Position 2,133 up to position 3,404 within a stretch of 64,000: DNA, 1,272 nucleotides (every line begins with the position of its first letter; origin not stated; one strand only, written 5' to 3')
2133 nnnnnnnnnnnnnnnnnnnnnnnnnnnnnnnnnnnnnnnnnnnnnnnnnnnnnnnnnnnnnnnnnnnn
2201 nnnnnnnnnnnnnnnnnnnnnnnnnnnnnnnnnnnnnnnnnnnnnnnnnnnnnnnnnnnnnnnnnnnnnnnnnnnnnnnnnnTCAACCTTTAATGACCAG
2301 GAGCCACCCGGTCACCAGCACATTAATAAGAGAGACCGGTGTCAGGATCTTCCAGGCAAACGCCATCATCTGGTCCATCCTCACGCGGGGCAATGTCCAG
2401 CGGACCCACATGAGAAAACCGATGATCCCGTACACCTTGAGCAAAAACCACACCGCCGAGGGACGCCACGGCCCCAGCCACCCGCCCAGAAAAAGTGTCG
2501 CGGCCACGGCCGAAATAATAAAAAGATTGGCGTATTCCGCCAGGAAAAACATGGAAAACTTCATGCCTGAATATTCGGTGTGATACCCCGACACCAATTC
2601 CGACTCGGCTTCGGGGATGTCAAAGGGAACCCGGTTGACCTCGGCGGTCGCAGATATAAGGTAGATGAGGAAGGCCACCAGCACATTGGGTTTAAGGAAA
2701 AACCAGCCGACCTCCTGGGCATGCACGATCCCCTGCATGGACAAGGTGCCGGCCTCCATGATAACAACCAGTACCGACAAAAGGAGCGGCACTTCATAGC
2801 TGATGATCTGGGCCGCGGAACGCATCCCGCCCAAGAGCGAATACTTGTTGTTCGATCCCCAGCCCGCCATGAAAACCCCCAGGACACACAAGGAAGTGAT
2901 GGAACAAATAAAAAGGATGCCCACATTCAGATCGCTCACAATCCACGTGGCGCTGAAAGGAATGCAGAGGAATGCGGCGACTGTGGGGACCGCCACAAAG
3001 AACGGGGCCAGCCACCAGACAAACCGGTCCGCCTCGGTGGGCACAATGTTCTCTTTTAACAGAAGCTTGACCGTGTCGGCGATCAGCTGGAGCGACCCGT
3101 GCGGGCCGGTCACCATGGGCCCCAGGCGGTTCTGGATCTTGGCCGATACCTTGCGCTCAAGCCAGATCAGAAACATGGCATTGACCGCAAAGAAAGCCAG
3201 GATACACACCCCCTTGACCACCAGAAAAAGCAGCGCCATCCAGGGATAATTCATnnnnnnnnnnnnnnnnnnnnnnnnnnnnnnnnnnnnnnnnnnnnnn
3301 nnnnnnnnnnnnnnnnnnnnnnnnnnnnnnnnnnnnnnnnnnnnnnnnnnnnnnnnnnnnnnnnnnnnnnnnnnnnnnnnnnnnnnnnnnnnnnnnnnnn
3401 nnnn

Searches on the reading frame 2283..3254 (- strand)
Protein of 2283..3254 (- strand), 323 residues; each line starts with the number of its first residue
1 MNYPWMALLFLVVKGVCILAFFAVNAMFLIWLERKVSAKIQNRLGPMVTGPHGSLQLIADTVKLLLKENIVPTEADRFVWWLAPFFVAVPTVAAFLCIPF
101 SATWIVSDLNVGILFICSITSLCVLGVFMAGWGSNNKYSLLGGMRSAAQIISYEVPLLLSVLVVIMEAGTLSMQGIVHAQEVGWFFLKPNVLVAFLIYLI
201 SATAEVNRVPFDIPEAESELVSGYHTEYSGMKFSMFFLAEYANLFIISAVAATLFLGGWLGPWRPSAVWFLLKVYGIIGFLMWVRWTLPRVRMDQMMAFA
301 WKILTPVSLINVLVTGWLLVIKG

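Call 64: find_encoding_contigs(protein=window:2283-3254:-, flank=10000, max_places=4)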
Protein window:2283-3254:- (323 aa): 16 contigs read that carry it; 4 places shown.
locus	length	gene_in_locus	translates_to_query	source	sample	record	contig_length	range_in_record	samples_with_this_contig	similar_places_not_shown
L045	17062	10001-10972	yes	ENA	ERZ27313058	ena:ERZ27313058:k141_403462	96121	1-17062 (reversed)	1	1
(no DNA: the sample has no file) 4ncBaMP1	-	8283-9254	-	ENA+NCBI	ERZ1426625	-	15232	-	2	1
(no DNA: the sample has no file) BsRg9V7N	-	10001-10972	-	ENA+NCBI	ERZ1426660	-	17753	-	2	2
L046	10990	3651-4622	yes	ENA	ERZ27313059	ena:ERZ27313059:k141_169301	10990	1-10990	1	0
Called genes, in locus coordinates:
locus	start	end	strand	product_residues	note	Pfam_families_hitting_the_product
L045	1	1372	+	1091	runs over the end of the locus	-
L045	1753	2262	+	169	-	PF01471:PG_binding_1, PF09374:PG_binding_3 (faint)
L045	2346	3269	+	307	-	PF00294:PfkB, PF08543:Phos_pyr_kin (weak)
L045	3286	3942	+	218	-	-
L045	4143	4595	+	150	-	PF22451:NirdL-like_HTH, PF17805:AsnC_trans_reg2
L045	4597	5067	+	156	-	PF22451:NirdL-like_HTH, PF17805:AsnC_trans_reg2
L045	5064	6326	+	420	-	PF00202:Aminotran_3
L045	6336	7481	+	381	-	-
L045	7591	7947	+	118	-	PF00507:Oxidored_q4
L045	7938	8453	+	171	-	PF01058:Oxidored_q6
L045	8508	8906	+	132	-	PF00329:Complex1_30kDa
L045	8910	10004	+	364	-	PF00346:Complex1_49kDa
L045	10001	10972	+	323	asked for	PF00146:NADHdh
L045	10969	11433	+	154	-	PF00037:Fer4 (weak), PF14697:Fer4_21 (weak), PF12838:Fer4_7, PF13187:Fer4_9 (weak), PF13484:Fer4_16 (faint), PF00037:Fer4 (weak)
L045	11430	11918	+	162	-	PF00499:Oxidored_q3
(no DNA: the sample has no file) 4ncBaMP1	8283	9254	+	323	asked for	PF00146:NADHdh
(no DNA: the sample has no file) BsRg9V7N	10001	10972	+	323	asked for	PF00146:NADHdh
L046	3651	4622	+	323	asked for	PF00146:NADHdh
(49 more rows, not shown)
